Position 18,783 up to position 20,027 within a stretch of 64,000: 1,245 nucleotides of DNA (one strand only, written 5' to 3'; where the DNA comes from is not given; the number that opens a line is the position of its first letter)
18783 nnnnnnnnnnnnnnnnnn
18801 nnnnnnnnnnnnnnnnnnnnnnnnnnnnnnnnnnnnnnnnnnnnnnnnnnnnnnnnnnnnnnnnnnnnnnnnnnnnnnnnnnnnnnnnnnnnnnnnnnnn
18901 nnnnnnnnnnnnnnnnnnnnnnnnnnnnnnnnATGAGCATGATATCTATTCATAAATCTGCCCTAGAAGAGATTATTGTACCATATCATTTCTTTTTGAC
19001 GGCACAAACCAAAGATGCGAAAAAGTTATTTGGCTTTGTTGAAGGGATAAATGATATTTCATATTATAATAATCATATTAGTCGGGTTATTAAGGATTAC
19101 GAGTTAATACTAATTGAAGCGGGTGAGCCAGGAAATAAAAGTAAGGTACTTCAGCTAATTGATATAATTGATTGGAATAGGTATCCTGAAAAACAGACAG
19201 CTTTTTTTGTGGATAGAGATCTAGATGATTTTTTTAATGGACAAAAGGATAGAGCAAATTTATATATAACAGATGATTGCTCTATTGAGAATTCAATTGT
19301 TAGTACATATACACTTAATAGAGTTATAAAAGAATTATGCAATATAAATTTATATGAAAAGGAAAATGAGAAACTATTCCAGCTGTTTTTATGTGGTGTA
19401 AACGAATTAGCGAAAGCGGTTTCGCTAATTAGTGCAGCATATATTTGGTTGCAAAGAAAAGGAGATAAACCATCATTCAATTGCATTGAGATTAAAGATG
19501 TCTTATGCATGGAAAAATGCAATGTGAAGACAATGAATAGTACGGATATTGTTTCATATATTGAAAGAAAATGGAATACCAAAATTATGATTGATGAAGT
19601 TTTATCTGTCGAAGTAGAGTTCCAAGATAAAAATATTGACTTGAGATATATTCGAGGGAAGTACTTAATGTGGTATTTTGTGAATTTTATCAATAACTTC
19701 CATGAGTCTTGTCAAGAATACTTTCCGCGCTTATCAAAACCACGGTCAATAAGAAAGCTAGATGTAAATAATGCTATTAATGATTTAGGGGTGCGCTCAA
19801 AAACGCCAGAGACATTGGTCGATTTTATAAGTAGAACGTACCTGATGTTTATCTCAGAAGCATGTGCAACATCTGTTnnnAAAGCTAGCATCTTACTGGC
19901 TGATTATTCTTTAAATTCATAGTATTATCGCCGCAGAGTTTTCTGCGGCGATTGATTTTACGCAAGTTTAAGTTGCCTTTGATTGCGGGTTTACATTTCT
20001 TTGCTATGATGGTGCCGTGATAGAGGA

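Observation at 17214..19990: AT-rich 2.7-kb island encoding a split OLD-type ATPase + DUF4435/TOPRIM pair (PARIS/AbiL-like anti-phage module)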

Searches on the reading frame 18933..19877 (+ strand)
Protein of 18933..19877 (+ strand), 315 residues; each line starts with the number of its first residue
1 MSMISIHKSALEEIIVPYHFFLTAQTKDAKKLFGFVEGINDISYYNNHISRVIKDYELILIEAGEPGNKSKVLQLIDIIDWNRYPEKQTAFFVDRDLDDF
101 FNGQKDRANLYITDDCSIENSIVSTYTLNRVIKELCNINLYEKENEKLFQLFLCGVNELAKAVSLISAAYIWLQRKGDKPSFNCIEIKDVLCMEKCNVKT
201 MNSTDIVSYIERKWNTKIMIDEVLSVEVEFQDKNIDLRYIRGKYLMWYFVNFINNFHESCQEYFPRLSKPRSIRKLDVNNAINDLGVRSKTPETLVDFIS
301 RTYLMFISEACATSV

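Call 3: search_protein_families(library=pfam, proteins=[window:18933-19877:+], max_evalue=1)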
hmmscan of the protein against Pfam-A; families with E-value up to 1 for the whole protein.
window:18933-19877:+ (315 aa): 2 families
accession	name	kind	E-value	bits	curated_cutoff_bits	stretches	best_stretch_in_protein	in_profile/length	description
PF14491.11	DUF4435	-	5.6e-21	75.8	27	1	31-258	2-230/238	Protein of unknown function (DUF4435)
PF09364.15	XFP_N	-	0.09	12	23.7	0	30-72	44-86/364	XFP N-terminal domain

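Call 4: search_protein_families(library=padloc, proteins=[window:18933-19877:+], max_evalue=1)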
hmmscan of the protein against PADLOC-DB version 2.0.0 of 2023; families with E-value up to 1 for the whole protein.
window:18933-19877:+ (315 aa): 2 families
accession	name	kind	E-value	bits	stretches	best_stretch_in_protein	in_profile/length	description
PDLC02983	AriB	-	3.6e-20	71.1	1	31-258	2-228/236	-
PDLC02981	AriAB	-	0.01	12.5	1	11-245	413-647/694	-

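Call 5: search_protein_families(library=ncbifam, proteins=[window:18933-19877:+], max_evalue=1)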
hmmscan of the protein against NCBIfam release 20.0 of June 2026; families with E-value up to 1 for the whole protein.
window:18933-19877:+ (315 aa): 0 families

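Call 7: search_solved_structures(query=window:18933-19877:+, max_evalue=1, show_alignments=2)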
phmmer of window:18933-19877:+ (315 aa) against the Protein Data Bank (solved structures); distinct sequences matched with E-value up to 1: 0.

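Call 14: find_homologous_proteins(query=window:18933-19877:+, max_evalue=0.001)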
Query window:18933-19877:+ (315 aa): 21 proteins with E <= 0.001 among 771 candidates.
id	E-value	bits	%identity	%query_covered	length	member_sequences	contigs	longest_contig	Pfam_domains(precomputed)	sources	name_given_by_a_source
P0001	2.6e-208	708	100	100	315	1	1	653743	PF14491.12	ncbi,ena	-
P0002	2.1e-86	308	50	98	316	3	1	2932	PF14491.12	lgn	-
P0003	2.3e-82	295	49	98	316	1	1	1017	PF14491.12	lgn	-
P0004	2.2e-81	291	48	98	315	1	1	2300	PF14491.12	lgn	-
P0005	2.8e-78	281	46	97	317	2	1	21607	PF14491.12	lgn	-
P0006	3.7e-78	281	50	98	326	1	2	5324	PF14491.12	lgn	-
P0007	5.3e-72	261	45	98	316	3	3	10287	PF14491.12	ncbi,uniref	ncbi:MAG: DUF4435 domain-containing protein [Bacilli bacterium]|uniref:DUF4435 domain-containing pro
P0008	9.2e-43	165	34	98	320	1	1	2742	PF14491.12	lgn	-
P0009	8.4e-39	152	32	99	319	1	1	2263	PF14491.12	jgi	jgi:hypothetical protein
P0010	2.1e-37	147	32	98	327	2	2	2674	PF14491.12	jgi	jgi:hypothetical protein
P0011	3.0e-34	137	31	96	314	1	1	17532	PF14491.12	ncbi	-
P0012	9.0e-34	135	31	98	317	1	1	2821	PF14491.12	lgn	-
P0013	4.7e-32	129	31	100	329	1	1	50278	PF14491.12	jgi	-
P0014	2.6e-27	114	31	86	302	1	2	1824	PF14491.12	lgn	-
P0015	3.3e-26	110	29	93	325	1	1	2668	PF14491.12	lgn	-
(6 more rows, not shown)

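Call 16: find_encoding_contigs(protein=P0001, flank=10000, max_places=3)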
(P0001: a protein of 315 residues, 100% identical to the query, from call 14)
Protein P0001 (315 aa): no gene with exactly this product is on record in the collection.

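Call 17: find_encoding_contigs(protein=P0007, flank=6000, max_places=3)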
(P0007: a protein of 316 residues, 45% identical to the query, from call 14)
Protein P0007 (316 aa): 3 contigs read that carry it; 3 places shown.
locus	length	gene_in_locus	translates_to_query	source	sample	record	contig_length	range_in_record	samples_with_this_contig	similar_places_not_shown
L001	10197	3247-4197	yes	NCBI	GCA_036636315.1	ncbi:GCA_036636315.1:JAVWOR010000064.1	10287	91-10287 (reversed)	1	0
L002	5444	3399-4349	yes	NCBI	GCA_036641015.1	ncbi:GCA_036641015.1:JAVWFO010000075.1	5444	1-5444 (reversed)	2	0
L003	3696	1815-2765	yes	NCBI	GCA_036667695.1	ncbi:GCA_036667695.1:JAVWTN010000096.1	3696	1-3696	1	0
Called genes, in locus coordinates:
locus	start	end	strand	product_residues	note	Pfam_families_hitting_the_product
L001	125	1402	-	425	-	PF01610:DDE_Tnp_ISL3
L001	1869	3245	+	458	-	PF00005:ABC_tran (faint), PF02463:SMC_N (faint), PF13175:AAA_15, PF13476:AAA_23 (faint), PF13304:AAA_21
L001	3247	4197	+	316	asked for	PF14491:DUF4435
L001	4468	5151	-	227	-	-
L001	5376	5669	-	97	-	-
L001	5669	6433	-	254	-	PF12730:ABC2_membrane_4, PF10920:DUF2705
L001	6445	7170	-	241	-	PF12730:ABC2_membrane_4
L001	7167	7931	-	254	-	PF00005:ABC_tran, PF13304:AAA_21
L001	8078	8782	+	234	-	PF00072:Response_reg, PF00486:Trans_reg_C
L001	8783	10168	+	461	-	PF00512:HisKA, PF02518:HATPase_c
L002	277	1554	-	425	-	PF01610:DDE_Tnp_ISL3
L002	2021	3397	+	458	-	PF00005:ABC_tran (faint), PF02463:SMC_N (faint), PF13175:AAA_15, PF13476:AAA_23 (faint), PF13304:AAA_21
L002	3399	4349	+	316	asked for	PF14491:DUF4435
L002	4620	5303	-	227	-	-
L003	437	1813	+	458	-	PF00005:ABC_tran (faint), PF02463:SMC_N (faint), PF13175:AAA_15, PF13476:AAA_23 (faint), PF13304:AAA_21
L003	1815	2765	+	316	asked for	PF14491:DUF4435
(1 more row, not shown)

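Call 18: find_encoding_contigs(protein=P0005, flank=8000, max_places=2)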
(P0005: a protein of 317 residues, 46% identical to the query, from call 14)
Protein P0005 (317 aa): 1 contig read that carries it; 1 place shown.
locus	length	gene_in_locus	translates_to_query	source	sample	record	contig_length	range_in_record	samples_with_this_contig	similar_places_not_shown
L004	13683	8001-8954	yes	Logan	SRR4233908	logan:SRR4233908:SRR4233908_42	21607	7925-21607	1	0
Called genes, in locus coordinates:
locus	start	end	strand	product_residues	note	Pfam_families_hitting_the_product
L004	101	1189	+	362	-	PF16289:PIN_12, PF18476:PIN_8 (faint)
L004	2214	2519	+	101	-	-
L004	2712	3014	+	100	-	-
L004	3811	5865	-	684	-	-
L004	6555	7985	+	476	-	PF13175:AAA_15, PF00005:ABC_tran (faint), PF13304:AAA_21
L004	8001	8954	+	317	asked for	PF14491:DUF4435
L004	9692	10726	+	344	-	-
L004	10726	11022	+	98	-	-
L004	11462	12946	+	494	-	-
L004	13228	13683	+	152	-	?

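Call 30: search_solved_structures(query=A2, max_evalue=10, show_alignments=3)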
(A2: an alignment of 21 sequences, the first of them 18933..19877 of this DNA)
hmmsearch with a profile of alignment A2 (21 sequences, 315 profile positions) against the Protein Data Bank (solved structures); distinct sequences matched with E-value up to 10: 2.
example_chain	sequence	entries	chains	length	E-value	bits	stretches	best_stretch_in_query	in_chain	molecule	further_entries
5ow4_A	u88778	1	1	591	0.58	12.6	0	137-210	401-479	Uncharacterized protein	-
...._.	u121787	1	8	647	0.62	12.5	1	43-100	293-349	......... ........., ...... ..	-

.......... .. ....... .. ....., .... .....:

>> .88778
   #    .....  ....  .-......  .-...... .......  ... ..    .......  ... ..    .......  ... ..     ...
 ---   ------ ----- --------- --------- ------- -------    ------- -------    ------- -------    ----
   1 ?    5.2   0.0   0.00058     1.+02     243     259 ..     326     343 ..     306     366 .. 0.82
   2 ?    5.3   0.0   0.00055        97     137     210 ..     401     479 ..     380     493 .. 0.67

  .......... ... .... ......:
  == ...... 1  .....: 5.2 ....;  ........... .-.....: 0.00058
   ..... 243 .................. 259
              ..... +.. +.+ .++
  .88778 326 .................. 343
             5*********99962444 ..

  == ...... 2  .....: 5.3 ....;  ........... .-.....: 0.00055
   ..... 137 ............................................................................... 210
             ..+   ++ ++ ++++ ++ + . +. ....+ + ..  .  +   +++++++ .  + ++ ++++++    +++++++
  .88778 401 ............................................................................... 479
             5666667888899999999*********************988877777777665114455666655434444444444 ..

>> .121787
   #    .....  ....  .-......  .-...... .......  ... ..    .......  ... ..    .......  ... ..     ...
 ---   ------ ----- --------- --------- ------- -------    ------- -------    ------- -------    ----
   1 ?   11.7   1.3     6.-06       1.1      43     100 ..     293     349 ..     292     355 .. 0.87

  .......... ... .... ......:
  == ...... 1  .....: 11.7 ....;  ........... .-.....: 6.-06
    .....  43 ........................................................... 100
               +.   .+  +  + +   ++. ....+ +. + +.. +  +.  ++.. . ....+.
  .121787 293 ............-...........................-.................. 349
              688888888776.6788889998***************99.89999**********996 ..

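Call 40: predict_structure(alignment_id=A2)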
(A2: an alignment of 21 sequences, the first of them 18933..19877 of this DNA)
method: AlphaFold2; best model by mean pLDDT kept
length: 315 residues; sequences in the alignment: 21
mean_pLDDT: 89.1   pTM: 0.86
mean pLDDT of the five models: 89.1, 88.7, 88.5, 88.5, 87.0
residues with pLDDT >= 90: 226; 70-90: 63; 50-70: 26; < 50: 0
segments of 3 or more residues with pLDDT < 50: none
pLDDT, mean of each block of 10 residues (from residue 1): 59 80 81 93 94 93 85 91 93 79 74 86 95 92 96 95 94 93 94 95 96 95 93 80 94 94 88 85 94 95 95 77
secondary structure, 60 per line:
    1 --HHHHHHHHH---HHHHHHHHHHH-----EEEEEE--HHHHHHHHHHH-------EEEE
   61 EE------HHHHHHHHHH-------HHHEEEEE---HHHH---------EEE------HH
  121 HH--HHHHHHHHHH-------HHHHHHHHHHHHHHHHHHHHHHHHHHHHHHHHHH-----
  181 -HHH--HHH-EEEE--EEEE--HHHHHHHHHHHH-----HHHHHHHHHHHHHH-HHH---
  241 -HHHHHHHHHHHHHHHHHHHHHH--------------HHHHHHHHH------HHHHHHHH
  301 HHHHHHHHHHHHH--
elements in order: H3-11 H15-25 E31-36 H39-49 E57-62 H69-78 E89-93 H97-100 E110-112 H119-122 H125-134 H142-175 E191-194 E197-200 H203-214 H220-233 H242-263 H278-286 H293-313

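Call 45: fold_search(model_id=the predicted structure, library=pdb)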
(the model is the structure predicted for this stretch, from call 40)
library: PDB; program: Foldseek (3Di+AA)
matches with E <= 10: 305; with E <= 0.001: 2
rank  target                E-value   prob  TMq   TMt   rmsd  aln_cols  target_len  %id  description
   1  8ux9_A                2.9e-06  1.00  0.47  0.49   8.0       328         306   16  Asymmetric unit of the PARIS Immune Complex at 3.2 Angstrom Resolution (released 2024-09-18)
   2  8v46_D                5.0e-06  1.00  0.50  0.51   7.8       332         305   16  CryoEM structure of AriA-AriB complex (Form I) (released 2024-06-26)
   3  5hvn                  4.1e-02  0.23  0.20  0.19  20.1       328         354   11  3.0 Angstrom Crystal Structure of 3-dehydroquinate Synthase (AroB) from Francisella tularensis in Complex with NAD. (released 2016-02-10)
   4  2d2x_A                1.8e-01  0.10  0.19  0.17  17.4       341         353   11  Crystal structure of 2-deoxy-scyllo-inosose synthase (released 2006-10-03)
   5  9h4x                  2.5e-01  0.08  0.17  0.14  19.5       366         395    9  Crystal structure of Ni2+ dependent glycerol-1-phosphate dehydrogenase AraM from Bacillus subtilis (released 2025-11-05)
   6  1kq3                  4.8e-01  0.06  0.16  0.15  22.9       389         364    8  CRYSTAL STRUCTURE OF A GLYCEROL DEHYDROGENASE (TM0423) FROM THERMOTOGA MARITIMA AT 1.5 A RESOLUTION (released 2002-02-27)
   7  2d2x_B                6.0e-01  0.07  0.19  0.18  20.9       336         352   11  Crystal structure of 2-deoxy-scyllo-inosose synthase (released 2006-10-03)
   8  3ipr_C                7.8e-01  0.10  0.14  0.23   7.7        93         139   10  Crystal structure of the Enterococcus faecalis gluconate specific EIIA phosphotransferase system component (released 2009-09-15)
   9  8vc9_F                7.8e-01  0.05  0.15  0.13  30.4       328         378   11  Hybrid response regulator LvrB from Leptospira / phosphorylated REC form (released 2024-12-18)
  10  3ipr_A                8.7e-01  0.08  0.15  0.24   9.9       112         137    8  Crystal structure of the Enterococcus faecalis gluconate specific EIIA phosphotransferase system component (released 2009-09-15)
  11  1mos                  1.0e+00  0.20  0.18  0.16  13.3       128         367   15  ISOMERASE DOMAIN OF GLUCOSAMINE 6-PHOSPHATE SYNTHASE COMPLEXED WITH 2-AMINO-2-DEOXYGLUCITOL 6-PHOSPHATE (released 1999-07-29)
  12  4tkz_A                1.0e+00  0.09  0.16  0.27  10.0       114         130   12  Crystal structure of phosphotransferase system component EIIA from Streptococcus agalactiae (released 2014-08-20)
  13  8glr                  1.1e+00  0.11  0.12  0.12  13.9        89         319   11  FrlB - Deglycase for 6-phosphofructose lysine (released 2023-07-05)
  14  4hye_A                1.1e+00  0.06  0.17  0.23  14.6       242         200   12  Crystal structure of a response regulator spr1814 from Streptococcus pneumoniae reveals unique interdomain contacts am (released 2013-06-05)
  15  5zxl_A                1.1e+00  0.04  0.17  0.15  19.7       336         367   10  Structure of GldA from E.coli (released 2019-03-20)
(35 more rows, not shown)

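Call 69: search_dna_similar(query=window:18933-19877:+, collection=plasmids, mode=protein, max_rows=12, max_evalue=0.001)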
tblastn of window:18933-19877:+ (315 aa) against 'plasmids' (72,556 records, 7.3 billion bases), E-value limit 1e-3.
Records with a match: 5; places in all: 5; records where one place covers at least 80% of the query: 5.
Best place of each record, by identity: <60% 5.
By first word of the organism name: Leptospira 2; Clostridium 2; Gloeocapsa 1.
By predicted mobility (MOB-suite, as given by PLSDB): non-mobilizable 4; mobilizable 1.
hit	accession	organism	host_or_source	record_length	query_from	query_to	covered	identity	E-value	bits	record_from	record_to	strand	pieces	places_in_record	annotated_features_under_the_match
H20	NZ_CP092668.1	Leptospira interrogans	Homo sapiens,blood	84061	1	299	95%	24.4%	2e-9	66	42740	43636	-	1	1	DUF4435 domain-containing protein | AAA family ATPase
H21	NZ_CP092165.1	Leptospira interrogans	Homo sapiens,blood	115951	1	299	95%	24.4%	2e-9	66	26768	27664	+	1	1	DUF4435 domain-containing protein | AAA family ATPase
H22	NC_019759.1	Gloeocapsa sp. PCC 7428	-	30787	18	299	90%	25.6%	2e-15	84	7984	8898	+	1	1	DUF4435 domain-containing protein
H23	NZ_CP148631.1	Clostridium perfringens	Homo sapiens,single cell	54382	19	300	90%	25.5%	5e-5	52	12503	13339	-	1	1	DUF4435 domain-containing protein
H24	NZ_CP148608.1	Clostridium perfringens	Homo sapiens,single cell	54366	19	300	90%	25.5%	5e-5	52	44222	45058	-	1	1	DUF4435 domain-containing protein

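Call 70: search_dna_similar(query=window:18933-19877:+, collection=phages, mode=protein, max_rows=12, max_evalue=0.001)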
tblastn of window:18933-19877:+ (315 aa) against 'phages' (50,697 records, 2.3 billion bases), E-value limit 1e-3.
No match.

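Call 78: search_protein_representatives(alignment_id=A2)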
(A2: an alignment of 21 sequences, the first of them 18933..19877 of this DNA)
Query: 21 sequences, 315 profile positions. Proteins with E-value up to 0.001 (for the whole library): 2781; up to 1e-10: 1811; up to 1e-30: 696. The best 150 are listed.
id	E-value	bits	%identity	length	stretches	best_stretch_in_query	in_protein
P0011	5.6e-112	390.5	-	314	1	1-308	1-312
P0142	1.5e-111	389.0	-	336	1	1-313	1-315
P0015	4.6e-110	384.2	-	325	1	3-314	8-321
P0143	8.2e-107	373.5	-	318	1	1-313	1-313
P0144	3.3e-106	371.5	-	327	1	3-314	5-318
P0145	5.0e-104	364.3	-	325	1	1-312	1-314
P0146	2.4e-101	355.5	-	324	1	1-313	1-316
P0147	4.9e-101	354.5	-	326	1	1-312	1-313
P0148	8.4e-101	353.7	-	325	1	3-313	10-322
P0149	8.6e-101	353.7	-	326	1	1-313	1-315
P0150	1.1e-100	353.4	-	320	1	1-312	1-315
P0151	1.7e-97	342.9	-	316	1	3-313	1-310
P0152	1.1e-96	340.2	-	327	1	3-313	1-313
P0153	1.9e-96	339.5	-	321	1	1-313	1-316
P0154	6.8e-96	337.6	-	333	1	1-313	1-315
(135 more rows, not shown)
